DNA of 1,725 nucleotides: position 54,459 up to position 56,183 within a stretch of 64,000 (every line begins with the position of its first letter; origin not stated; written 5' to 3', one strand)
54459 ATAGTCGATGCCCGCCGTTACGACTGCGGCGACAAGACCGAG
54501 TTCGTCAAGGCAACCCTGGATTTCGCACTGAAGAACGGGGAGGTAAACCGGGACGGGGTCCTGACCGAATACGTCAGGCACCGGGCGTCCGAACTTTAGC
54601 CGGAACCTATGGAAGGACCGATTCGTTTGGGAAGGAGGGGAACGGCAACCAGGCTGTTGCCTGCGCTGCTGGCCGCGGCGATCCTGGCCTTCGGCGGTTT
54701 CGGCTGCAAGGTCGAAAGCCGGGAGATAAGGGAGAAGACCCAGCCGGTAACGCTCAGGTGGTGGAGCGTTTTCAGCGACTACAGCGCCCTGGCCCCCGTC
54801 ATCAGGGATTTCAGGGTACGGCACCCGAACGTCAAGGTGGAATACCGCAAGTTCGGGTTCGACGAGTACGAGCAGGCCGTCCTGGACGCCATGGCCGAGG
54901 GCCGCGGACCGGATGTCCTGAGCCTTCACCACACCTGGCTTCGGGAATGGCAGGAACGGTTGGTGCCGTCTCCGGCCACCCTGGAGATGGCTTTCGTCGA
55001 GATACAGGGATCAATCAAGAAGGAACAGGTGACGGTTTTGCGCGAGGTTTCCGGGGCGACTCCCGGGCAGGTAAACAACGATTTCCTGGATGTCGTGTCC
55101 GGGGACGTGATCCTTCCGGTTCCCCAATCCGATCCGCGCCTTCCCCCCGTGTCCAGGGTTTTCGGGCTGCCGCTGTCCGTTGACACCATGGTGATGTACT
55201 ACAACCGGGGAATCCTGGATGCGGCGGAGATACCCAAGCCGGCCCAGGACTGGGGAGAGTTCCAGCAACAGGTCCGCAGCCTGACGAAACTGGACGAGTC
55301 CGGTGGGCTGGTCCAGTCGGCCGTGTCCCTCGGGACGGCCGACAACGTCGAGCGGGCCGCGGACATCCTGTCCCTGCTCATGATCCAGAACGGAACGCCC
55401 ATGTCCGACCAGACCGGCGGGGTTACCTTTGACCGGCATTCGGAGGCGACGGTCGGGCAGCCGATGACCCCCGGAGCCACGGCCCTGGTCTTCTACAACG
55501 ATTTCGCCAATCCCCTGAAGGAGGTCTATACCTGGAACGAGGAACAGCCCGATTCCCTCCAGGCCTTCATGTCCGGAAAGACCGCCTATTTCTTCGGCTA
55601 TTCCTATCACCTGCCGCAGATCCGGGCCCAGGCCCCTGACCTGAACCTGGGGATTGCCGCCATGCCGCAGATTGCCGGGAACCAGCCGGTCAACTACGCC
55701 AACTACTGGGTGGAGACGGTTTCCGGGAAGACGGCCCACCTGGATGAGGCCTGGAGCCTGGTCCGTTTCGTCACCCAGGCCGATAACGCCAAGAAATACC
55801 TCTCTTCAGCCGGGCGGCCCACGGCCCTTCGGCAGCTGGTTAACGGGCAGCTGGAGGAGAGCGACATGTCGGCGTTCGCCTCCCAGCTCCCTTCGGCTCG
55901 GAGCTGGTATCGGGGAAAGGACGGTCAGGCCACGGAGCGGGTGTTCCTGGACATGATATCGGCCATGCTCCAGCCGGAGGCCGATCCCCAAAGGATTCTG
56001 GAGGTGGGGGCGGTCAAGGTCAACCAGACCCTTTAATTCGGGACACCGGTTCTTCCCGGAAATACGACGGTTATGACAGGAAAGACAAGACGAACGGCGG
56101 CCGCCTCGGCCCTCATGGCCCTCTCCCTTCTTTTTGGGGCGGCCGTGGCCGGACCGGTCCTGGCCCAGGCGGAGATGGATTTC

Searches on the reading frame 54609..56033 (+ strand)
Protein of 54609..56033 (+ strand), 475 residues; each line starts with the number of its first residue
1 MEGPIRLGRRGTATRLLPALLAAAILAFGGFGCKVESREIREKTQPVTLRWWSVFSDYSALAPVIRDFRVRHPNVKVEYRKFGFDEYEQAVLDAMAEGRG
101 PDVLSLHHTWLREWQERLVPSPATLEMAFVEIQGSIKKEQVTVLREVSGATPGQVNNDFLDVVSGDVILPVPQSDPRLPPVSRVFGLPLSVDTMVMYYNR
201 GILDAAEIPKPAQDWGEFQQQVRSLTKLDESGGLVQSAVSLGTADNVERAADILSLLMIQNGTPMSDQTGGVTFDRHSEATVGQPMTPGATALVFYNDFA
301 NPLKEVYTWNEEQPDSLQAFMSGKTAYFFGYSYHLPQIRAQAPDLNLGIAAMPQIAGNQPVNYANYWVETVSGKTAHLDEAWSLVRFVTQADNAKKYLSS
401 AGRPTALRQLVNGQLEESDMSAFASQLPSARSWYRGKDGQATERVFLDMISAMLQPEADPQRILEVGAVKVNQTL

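Call 7: search_protein_families(library=pfam, proteins=[window:54609-56033:+], max_evalue=0.01)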
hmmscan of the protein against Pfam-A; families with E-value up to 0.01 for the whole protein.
window:54609-56033:+ (475 aa): 2 families
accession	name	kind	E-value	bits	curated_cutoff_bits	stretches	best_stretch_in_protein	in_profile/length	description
PF01547.30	SBP_bac_1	-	1.4e-23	84.8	26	1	56-394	5-306/307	Bacterial extracellular solute-binding protein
PF13416.11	SBP_bac_8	-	2.3e-21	77.2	27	1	65-408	3-263/279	Bacterial extracellular solute-binding protein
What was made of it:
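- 54609..56036 (+): SBP-B: oligosaccharide-type SBP_bac_1 lipoprotein, the conserved upstream partner of the pilin array. No ABC permease or ATPase gene is nearby. PF01547 1.4e-23 and PF13416 (call 7).
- On ABC-importer solute-binding protein, SBP_bac_1 (for the gene at 54609-56036): PF01547 at 1.4e-23 (call 7).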

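Call 40: search_protein_families(library=ncbifam, proteins=[window:54609-56033:+], max_evalue=0.01)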
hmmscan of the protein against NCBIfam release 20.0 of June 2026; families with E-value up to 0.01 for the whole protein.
window:54609-56033:+ (475 aa): 1 family
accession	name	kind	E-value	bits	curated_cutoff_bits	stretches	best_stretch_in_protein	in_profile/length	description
NF053763.1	ABCarbgalBndGanS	equivalog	1e-09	37.7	700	1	183-224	137-178/420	galactooligosaccharide ABC transporter substrate-binding protein GanS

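Call 59: find_related_loci(query=window:54609-56033:+, collection=metagenome_contigs, flank=7000)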
Query window:54609-56033:+ (475 aa) in metagenome_contigs; peptide patterns used: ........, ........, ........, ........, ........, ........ (x = any residue, [..] = any of these).
240 stretches matched a pattern; 204 encode a relative of the query (tblastn E <= 1e-3); the best 80 are kept; 80 distinct loci.
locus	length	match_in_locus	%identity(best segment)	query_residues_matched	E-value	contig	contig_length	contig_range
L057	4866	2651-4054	58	8-475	0e+0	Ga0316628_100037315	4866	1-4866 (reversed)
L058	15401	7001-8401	56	9-475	0e+0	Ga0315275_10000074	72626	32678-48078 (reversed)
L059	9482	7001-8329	59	33-475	0e+0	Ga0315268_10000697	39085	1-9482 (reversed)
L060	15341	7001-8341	57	29-475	0e+0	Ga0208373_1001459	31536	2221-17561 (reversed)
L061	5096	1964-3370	55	6-475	0e+0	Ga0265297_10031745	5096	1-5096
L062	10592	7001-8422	54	1-475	5e-178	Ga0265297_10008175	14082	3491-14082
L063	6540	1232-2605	55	16-475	1e-176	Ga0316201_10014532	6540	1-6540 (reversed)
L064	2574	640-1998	55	24-475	4e-179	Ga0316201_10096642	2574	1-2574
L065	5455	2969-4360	51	9-475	6e-165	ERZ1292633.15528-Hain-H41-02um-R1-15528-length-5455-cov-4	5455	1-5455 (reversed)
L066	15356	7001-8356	51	25-475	9e-155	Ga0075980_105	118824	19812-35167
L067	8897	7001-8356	51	25-475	8e-155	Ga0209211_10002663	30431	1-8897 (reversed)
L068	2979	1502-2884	45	20-475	9e-156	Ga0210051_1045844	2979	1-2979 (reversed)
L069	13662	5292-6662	50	14-475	2e-146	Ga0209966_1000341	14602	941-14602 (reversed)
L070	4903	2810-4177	50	17-475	2e-148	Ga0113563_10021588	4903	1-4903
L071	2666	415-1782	49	17-475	1e-153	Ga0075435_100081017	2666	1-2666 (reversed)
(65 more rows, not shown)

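Call 71: find_homologous_proteins(query=window:54609-56033:+, max_evalue=1e-20)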
Query window:54609-56033:+ (475 aa): 808 proteins with E <= 1e-20 among 8000 candidates; the best 120 are listed.
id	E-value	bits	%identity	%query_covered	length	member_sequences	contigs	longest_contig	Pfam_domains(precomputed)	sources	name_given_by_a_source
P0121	0.0e+0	1060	100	99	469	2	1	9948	PF13416.12,PF01547.31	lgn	-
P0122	3.3e-212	723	67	99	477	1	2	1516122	PF13416.12,PF01547.31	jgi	jgi:ABC-type glycerol-3-phosphate transport system substrate-binding protein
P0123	1.1e-205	702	64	99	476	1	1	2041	PF13416.12,PF01547.31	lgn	-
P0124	1.0e-186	639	58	99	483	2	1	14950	PF13416.12,PF01547.31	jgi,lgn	-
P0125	3.4e-185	634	57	100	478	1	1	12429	PF13416.12,PF01547.31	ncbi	-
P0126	5.8e-185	633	57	98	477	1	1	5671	PF13416.12,PF01547.31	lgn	-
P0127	5.9e-185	633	56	99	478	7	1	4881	PF13416.12,PF01547.31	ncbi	ncbi:MAG: hypothetical protein RL272_62 [Candidatus Parcubacteria bacterium]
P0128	1.2e-182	626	59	93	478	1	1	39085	PF13416.12,PF01547.31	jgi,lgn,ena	-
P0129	2.9e-182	625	57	100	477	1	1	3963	PF13416.12,PF01547.31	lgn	-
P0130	6.1e-182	624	58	98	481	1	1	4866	PF13416.12,PF01547.31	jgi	-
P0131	1.1e-181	623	59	94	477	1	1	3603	PF13416.12,PF01547.31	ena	-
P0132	1.2e-181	623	59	95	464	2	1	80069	PF13416.12,PF01547.31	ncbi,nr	ncbi:MAG: extracellular solute-binding protein [Patescibacteria group bacterium]|nr:extracellular so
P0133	2.1e-181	622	55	99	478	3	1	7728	PF13416.12,PF01547.31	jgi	-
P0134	2.8e-181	621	56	99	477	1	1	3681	PF13416.12,PF01547.31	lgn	-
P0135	7.9e-181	620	58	99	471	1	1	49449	PF13416.12,PF01547.31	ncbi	ncbi:MAG: extracellular solute-binding protein [Patescibacteria group bacterium]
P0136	1.0e-180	619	57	94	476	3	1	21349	PF13416.12,PF01547.31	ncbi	-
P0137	1.8e-180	619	56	98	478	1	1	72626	PF13416.12,PF01547.31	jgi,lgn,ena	-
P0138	2.0e-180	618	56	99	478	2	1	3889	PF13416.12,PF01547.31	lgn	-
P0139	8.0e-180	617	58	96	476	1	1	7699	PF13416.12,PF01547.31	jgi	jgi:multiple sugar transport system substrate-binding protein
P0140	2.6e-179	615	59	94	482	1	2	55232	PF13416.12,PF01547.31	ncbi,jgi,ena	ncbi:MAG: extracellular solute-binding protein [Patescibacteria group bacterium]|jgi:ABC-type glycer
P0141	9.0e-179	613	57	94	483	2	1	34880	PF13416.12,PF01547.31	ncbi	-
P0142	3.7e-178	611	56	99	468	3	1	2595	PF13416.12,PF01547.31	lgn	-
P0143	6.0e-177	607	57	95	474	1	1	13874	PF13416.12,PF01547.31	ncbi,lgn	ncbi:MAG: extracellular solute-binding protein [bacterium]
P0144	1.1e-176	606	58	94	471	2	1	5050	PF13416.12,PF01547.31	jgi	jgi:multiple sugar transport system substrate-binding protein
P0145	1.6e-176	606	56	95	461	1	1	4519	PF13416.12,PF01547.31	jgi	jgi:ABC-type glycerol-3-phosphate transport system substrate-binding protein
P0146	1.7e-176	606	55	99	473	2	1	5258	PF13416.12,PF01547.31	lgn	-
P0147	1.9e-176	605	57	94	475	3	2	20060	PF13416.12,PF01547.31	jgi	-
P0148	3.8e-176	604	57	94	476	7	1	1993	PF13416.12,PF01547.31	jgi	-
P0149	5.0e-175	601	55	92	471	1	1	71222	PF13416.12,PF01547.31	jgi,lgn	jgi:multiple sugar transport system substrate-binding protein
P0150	6.9e-175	600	54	98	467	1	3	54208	PF13416.12,PF01547.31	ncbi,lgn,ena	-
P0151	7.4e-175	600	55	93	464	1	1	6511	PF13416.12,PF01547.31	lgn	-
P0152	1.8e-174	599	55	97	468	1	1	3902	PF13416.12,PF01547.31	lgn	-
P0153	2.0e-174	599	55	100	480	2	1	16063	PF13416.12,PF01547.31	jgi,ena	-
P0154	4.1e-174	598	56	95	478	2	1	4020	PF01547.31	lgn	-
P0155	4.8e-173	594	56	95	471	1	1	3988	PF13416.12,PF01547.31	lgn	-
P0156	1.9e-172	592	55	95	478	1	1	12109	PF13416.12,PF01547.31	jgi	jgi:multiple sugar transport system substrate-binding protein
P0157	2.5e-172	592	57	93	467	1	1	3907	PF13416.12,PF01547.31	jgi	-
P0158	6.8e-172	590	57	94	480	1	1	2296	PF13416.12,PF01547.31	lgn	-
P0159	2.7e-171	588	55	98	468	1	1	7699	PF13416.12,PF01547.31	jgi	jgi:ABC-type glycerol-3-phosphate transport system substrate-binding protein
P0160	3.9e-171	588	57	95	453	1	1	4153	PF13416.12,PF01547.31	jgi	-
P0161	4.1e-171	588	54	99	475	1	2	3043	PF13416.12,PF01547.31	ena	-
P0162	6.9e-171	587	56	95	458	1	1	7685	PF13416.12,PF01547.31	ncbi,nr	ncbi:MAG: extracellular solute-binding protein [Patescibacteria group bacterium]|nr:extracellular so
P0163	8.9e-171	587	57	95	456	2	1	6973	PF13416.12,PF01547.31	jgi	jgi:multiple sugar transport system substrate-binding protein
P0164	9.9e-171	587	53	99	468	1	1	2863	PF01547.31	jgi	-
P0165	2.4e-170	585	55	97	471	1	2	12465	PF13416.12,PF01547.31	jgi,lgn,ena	jgi:ABC-type glycerol-3-phosphate transport system substrate-binding protein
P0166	1.4e-169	583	57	94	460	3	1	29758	PF13416.12,PF01547.31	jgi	-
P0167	1.9e-169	582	53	95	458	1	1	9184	PF13416.12,PF01547.31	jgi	jgi:multiple sugar transport system substrate-binding protein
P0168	5.1e-169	581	54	98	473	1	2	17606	PF01547.31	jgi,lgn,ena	-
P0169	2.3e-168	579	55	95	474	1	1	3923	PF13416.12,PF01547.31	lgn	-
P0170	3.5e-168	578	54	95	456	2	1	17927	PF13416.12,PF01547.31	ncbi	ncbi:MAG: hypothetical protein RLZZ324_299 [Candidatus Parcubacteria bacterium]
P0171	5.2e-168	578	54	96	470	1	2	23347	PF13416.12,PF01547.31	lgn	-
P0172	6.6e-168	577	55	94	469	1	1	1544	PF13416.12,PF01547.31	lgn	-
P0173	1.7e-167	576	54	96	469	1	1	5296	PF13416.12,PF01547.31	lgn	-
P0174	7.5e-166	570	55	95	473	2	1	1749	PF01547.31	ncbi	-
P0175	1.7e-165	569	54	94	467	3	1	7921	PF13416.12,PF01547.31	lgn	-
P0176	1.4e-164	566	52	98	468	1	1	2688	PF01547.31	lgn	-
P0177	9.1e-164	564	52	98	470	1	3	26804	PF13416.12,PF01547.31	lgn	-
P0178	3.7e-163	562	52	97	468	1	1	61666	PF01547.31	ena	-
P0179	1.7e-161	556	53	99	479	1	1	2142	PF13416.12,PF01547.31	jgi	jgi:multiple sugar transport system substrate-binding protein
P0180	3.7e-161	555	55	95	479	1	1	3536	PF13416.12,PF01547.31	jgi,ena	-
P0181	5.8e-160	551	52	95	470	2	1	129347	PF01547.31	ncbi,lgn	-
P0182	4.3e-159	548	51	94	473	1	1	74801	PF13416.12,PF01547.31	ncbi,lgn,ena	-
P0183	6.5e-158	544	52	97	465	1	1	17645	PF01547.31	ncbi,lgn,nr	ncbi:extracellular solute-binding protein [Candidatus Uhrbacteria bacterium]|nr:extracellular solute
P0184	8.9e-158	544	53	94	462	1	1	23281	PF01547.31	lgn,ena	-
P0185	4.8e-157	541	51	97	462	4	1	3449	PF13416.12,PF01547.31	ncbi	-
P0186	7.1e-157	541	51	97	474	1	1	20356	PF13416.12,PF01547.31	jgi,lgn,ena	jgi:multiple sugar transport system substrate-binding protein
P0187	7.2e-157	541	57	86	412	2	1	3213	PF13416.12,PF01547.31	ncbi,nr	ncbi:extracellular solute-binding protein, partial [Patescibacteria group bacterium]|nr:extracellula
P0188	2.6e-156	539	53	94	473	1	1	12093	PF13416.12,PF01547.31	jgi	jgi:ABC-type glycerol-3-phosphate transport system substrate-binding protein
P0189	3.0e-156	539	53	94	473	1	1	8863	PF13416.12,PF01547.31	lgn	-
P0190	1.5e-155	537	51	97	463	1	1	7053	PF01547.31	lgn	-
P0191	3.2e-154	532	50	98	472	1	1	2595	PF13416.12,PF01547.31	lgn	-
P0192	1.3e-152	527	50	96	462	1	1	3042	PF01547.31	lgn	-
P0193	3.2e-150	519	50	98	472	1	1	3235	PF13416.12,PF01547.31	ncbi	-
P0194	8.6e-150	518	51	95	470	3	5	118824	PF13416.12,PF01547.31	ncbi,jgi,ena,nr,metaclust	ncbi:MAG: Extracellular solute-binding protein family 1 [Parcubacteria group bacterium GW2011_GWA2_4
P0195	1.2e-149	517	48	94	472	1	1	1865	PF13416.12,PF01547.31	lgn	-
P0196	7.9e-149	514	50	93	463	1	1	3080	PF13416.12,PF01547.31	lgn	-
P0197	3.6e-148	512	49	96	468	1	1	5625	PF13416.12,PF01547.31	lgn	-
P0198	5.3e-148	512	50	97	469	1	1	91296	PF13416.12,PF01547.31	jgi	jgi:multiple sugar transport system substrate-binding protein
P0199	9.0e-148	511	50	95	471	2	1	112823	PF13416.12,PF01547.31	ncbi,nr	ncbi:extracellular solute-binding protein [Candidatus Uhrbacteria bacterium]|nr:extracellular solute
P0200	1.4e-147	510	70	68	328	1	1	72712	PF13416.12,PF01547.31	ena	-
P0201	1.5e-146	507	48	93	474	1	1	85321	PF13416.12,PF01547.31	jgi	jgi:multiple sugar transport system substrate-binding protein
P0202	8.2e-145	501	48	97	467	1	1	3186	PF13416.12,PF01547.31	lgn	-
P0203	1.8e-144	500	49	97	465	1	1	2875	PF13416.12,PF01547.31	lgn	-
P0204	2.2e-144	500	48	95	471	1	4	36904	PF13416.12,PF01547.31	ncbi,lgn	-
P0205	1.7e-143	497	50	94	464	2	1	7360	PF13416.12,PF01547.31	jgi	jgi:multiple sugar transport system substrate-binding protein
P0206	2.6e-143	496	47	95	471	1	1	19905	PF13416.12,PF01547.31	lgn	-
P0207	4.7e-143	495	51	91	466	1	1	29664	PF13416.12,PF01547.31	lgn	-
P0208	4.7e-143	495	48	98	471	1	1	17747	PF13416.12,PF01547.31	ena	-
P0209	8.7e-143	494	48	95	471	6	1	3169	PF13416.12,PF01547.31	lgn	-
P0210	2.8e-142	493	51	94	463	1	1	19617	PF13416.12,PF01547.31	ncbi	-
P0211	2.9e-142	493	46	99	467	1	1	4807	PF13416.12,PF01547.31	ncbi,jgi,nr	ncbi:MAG: extracellular solute-binding protein [Parcubacteria group bacterium]|nr:extracellular solu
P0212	2.0e-141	490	48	95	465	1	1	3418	PF13416.12,PF01547.31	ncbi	-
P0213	2.3e-141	490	48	96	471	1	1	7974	PF13416.12,PF01547.31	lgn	-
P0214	2.4e-141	490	49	97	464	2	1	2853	PF01547.31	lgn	-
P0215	5.1e-141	489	50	92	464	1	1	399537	PF13416.12,PF01547.31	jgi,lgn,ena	-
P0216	1.3e-140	487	48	93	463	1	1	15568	PF13416.12,PF01547.31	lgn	-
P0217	5.2e-140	485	49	92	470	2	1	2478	PF13416.12,PF01547.31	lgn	-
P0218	7.0e-140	485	49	97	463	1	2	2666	PF01547.31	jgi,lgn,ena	-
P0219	3.0e-139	483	48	97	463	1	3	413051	PF01547.31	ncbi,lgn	-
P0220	3.5e-139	483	49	97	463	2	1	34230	PF13416.12,PF01547.31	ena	-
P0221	6.0e-139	482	49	94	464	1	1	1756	PF13416.12,PF01547.31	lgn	-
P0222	1.4e-138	481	47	94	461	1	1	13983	PF13416.12,PF01547.31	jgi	jgi:ABC-type glycerol-3-phosphate transport system substrate-binding protein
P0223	1.9e-138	480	45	97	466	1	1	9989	PF01547.31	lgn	-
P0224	2.0e-138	480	48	97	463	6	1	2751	PF13416.12,PF01547.31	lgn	-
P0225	3.5e-138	479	48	94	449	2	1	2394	PF13416.12,PF01547.31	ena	-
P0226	4.5e-138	479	45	96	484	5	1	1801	PF13416.12,PF01547.31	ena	-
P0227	4.8e-138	479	46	94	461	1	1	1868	PF13416.12,PF01547.31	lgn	-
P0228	1.0e-137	478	49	97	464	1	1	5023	PF13416.12,PF01547.31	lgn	-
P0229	1.0e-137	478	49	97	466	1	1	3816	PF13416.12,PF01547.31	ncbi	-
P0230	1.1e-137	478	49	93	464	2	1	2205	PF01547.31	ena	-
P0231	2.0e-137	477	48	97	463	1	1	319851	PF13416.12,PF01547.31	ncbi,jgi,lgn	ncbi:MAG: extracellular solute-binding protein [Patescibacteria group bacterium]|jgi:ABC-type glycer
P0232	4.6e-137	476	47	95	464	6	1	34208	PF13416.12,PF01547.31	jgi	-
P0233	6.3e-137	475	48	96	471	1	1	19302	PF13416.12,PF01547.31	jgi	jgi:ABC-type glycerol-3-phosphate transport system substrate-binding protein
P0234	6.7e-137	475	48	97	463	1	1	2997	PF01547.31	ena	-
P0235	7.4e-137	475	49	96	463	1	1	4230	PF13416.12,PF01547.31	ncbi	-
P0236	7.5e-137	475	49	95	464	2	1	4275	PF13416.12,PF01547.31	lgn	-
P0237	1.3e-136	474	46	96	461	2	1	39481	PF13416.12,PF01547.31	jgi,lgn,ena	-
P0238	1.8e-136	474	45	97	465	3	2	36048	PF13416.12,PF01547.31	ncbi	-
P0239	2.2e-136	473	46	97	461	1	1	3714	PF01547.31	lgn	-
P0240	3.8e-136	473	48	93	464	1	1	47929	PF01547.31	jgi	jgi:ABC-type glycerol-3-phosphate transport system substrate-binding protein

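Call 74: find_encoding_contigs(protein=P0122, flank=10000, max_places=2)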
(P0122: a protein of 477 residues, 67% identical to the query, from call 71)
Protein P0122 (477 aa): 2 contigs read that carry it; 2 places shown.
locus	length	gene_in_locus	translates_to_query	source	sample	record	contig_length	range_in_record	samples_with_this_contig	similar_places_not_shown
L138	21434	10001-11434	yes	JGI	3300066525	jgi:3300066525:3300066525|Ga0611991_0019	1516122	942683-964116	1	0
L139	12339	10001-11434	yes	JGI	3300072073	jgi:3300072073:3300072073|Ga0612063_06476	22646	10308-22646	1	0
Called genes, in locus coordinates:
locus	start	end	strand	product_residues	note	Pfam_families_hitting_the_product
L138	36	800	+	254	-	-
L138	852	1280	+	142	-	-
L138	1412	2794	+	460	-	PF00206:Lyase_1, PF08328:ASL_C, PF10397:ADSL_C (weak)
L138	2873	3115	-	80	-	-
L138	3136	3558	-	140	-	-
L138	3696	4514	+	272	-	PF03372:Exo_endo_phos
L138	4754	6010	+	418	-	PF07907:YibE_F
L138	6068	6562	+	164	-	PF13238:AAA_18 (weak), PF13671:AAA_33 (weak), PF01202:SKI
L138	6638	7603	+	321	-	PF01699:Na_Ca_ex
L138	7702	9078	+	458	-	PF01547:SBP_bac_1, PF13416:SBP_bac_8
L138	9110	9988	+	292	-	PF00483:NTP_transferase, PF12804:NTP_transf_3 (faint)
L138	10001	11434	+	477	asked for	PF01547:SBP_bac_1, PF13416:SBP_bac_8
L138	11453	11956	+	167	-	PF18895:T4SS_pilin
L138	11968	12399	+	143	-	PF18895:T4SS_pilin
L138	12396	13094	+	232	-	PF18895:T4SS_pilin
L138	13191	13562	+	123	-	PF18895:T4SS_pilin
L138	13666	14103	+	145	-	PF18895:T4SS_pilin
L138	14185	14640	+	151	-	PF18895:T4SS_pilin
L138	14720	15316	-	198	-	-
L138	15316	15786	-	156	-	-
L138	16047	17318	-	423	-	-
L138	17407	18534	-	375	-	-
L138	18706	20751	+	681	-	PF09852:DUF2079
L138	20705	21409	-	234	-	PF00535:Glycos_transf_2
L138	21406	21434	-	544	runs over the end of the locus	-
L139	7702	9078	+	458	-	PF01547:SBP_bac_1, PF13416:SBP_bac_8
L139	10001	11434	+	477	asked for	PF01547:SBP_bac_1, PF13416:SBP_bac_8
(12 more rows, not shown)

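Call 81: predict_structure(alignment_id=A6)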
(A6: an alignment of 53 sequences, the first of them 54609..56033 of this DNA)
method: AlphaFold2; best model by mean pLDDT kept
length: 475 residues; sequences in the alignment: 53
mean_pLDDT: 91.8   pTM: 0.86
mean pLDDT of the five models: 91.8, 91.4, 90.1, 89.8, 89.7
residues with pLDDT >= 90: 393; 70-90: 53; 50-70: 15; < 50: 14
segments of 3 or more residues with pLDDT < 50: 1-4, 6-12, 30-32
pLDDT, mean of each block of 10 residues (from residue 1): 42 60 65 67 91 92 96 95 93 91 96 96 94 82 92 98 97 93 97 97 96 97 95 92 96 98 92 94 95 97 94 95 97 95 96 95 97 96 98 96 96 94 97 93 97 95 98 93
secondary structure, 60 per line:
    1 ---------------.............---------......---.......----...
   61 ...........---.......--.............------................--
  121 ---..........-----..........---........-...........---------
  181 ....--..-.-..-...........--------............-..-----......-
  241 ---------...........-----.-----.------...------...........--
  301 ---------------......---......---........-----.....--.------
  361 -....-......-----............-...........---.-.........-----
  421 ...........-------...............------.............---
elements in order: H16-28 H38-43 E47-53 H58-71 E75-81 H84-96 E103-107 H108-117 E124-133 E139-148 H152-158 H161-167 E168-171 E181-184 E195-199 H200-205 H215-225 E234-239 H250-260 H288-298 H316-321 E325-330 H334-341 E347-351 E362-365 E367-372 H378-389 H391-401 H408-415 H421-429 H439-453 H460-472

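Call 83: fold_search(model_id=the predicted structure, library=pdb)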
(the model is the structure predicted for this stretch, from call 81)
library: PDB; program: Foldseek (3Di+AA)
matches with E <= 10: 1653; with E <= 0.001: 1116
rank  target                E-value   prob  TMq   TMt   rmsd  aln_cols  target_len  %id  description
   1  5ci5_B                5.2e-23  1.00  0.62  0.74   5.5       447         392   18  Crystal Structure of an ABC transporter Solute Binding Protein from Thermotoga Lettingae TMO (Tlet_1705, TARGET EFI-51 (released 2015-07-22)
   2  3jzj_A                1.5e-21  1.00  0.64  0.77   5.2       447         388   16  Crystal structures of the GacH receptor of Streptomyces glaucescens GLA.O in the unliganded form and in complex with a (released 2010-02-16)
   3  7x0j_B                5.1e-21  1.00  0.65  0.75   5.0       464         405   16  Crystal structure of sugar binding protein CbpB complexed wtih cellobiose from Clostridium thermocellum (released 2022-09-14)
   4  5f7v_A                7.1e-21  1.00  0.61  0.73   4.8       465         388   14  ABC substrate-binding protein Lmo0181 from Listeria monocytogenes in complex with cycloalternan (released 2016-09-07)
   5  5ci5_A                9.5e-21  1.00  0.61  0.72   5.3       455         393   18  Crystal Structure of an ABC transporter Solute Binding Protein from Thermotoga Lettingae TMO (Tlet_1705, TARGET EFI-51 (released 2015-07-22)
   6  7x0l_A                1.3e-20  1.00  0.64  0.74   6.7       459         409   17  Crystal structure of sugar binding protein CbpB complexed wtih cellotetraose from Clostridium thermocellum (released 2022-09-14)
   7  7x0k_B                2.2e-20  1.00  0.66  0.76   6.6       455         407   16  Crystal structure of sugar binding protein CbpB complexed wtih cellotriose from Clostridium thermocellum (released 2022-09-14)
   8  7x0m_B                2.3e-20  1.00  0.65  0.75   6.4       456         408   16  Crystal structure of sugar binding protein CbpB complexed wtih cellopentaose from Clostridium thermocellum (released 2022-09-14)
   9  4qsd_A                2.5e-20  1.00  0.61  0.75   5.3       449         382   17  Crystal structure of atu4361 sugar transporter from Agrobacterium Fabrum C58, target efi-510558, with bound sucrose (released 2014-08-06)
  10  4rjz                  3.3e-20  1.00  0.59  0.72   6.3       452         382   18  Crystal structure of ATU4361 sugar transporter from Agrobacterium fabrum C58, target EFI-510558, an open conformation (released 2014-11-05)
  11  7x0i_B                3.5e-20  1.00  0.66  0.76   6.5       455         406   16  Crystal structure of sugar binding protein CbpB from Clostridium thermocellum (released 2022-09-14)
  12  4r9g_A                3.5e-20  1.00  0.59  0.70   6.0       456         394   15  CpMnBP1 with Mannotriose Bound (released 2014-10-29)
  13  5ysf_A                3.7e-20  1.00  0.64  0.77   5.0       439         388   15  Crystal structure of beta-1,2-glucooligosaccharide binding protein in complex with sophoropentaose (released 2018-05-02)
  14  7x0i_A                3.7e-20  1.00  0.66  0.75   6.6       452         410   16  Crystal structure of sugar binding protein CbpB from Clostridium thermocellum (released 2022-09-14)
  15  2ghb_A                4.1e-20  1.00  0.61  0.76   5.6       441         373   14  Thermotoga maritima maltotriose binding protein, ligand free form (released 2007-02-06)
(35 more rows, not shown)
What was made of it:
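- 54609..56036 (+): The AlphaFold2 model has pLDDT 91.8, and Foldseek matches sugar-binding SBPs (GacH, CbpB, MalE class) at E down to 5e-23 (calls 81, 83).
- On ABC-importer solute-binding protein, SBP_bac_1 (for the gene at 54609-56036): The model has pLDDT 91.8, and Foldseek matches oligosaccharide SBPs at E down to 5e-23 with TM about 0.75 (calls 81, 83).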
